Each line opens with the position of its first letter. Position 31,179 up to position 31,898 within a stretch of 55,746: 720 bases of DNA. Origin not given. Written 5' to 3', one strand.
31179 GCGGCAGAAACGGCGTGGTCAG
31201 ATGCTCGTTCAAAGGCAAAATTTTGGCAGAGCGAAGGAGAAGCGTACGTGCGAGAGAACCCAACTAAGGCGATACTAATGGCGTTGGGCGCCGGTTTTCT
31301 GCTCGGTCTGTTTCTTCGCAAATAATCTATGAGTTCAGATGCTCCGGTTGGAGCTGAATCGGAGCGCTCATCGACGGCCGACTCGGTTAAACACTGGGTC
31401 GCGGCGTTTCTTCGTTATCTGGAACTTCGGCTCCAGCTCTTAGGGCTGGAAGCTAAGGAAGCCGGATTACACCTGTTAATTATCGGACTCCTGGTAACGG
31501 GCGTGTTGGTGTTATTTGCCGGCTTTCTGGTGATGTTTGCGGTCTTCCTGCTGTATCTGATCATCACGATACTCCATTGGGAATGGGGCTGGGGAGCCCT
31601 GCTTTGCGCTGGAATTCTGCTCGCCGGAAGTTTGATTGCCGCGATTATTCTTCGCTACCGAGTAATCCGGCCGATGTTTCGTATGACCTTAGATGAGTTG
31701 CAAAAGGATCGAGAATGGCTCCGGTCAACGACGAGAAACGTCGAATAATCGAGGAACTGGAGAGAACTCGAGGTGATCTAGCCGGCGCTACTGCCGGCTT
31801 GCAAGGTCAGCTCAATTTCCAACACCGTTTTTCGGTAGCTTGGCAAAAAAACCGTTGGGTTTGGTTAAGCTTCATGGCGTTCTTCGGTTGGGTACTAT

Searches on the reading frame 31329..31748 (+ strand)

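Call 45: search_protein_families(library=pfam, proteins=[window:31329-31748:+])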
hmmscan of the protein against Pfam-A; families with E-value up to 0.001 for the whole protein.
window:31329-31748:+ (139 aa): 1 family
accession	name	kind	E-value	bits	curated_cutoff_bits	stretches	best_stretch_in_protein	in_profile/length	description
PF07332.16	Phage_holin_3_6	-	4.3e-15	56.2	28.4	1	18-132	2-116/116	Putative Actinobacterial Holin-X, holin superfamily III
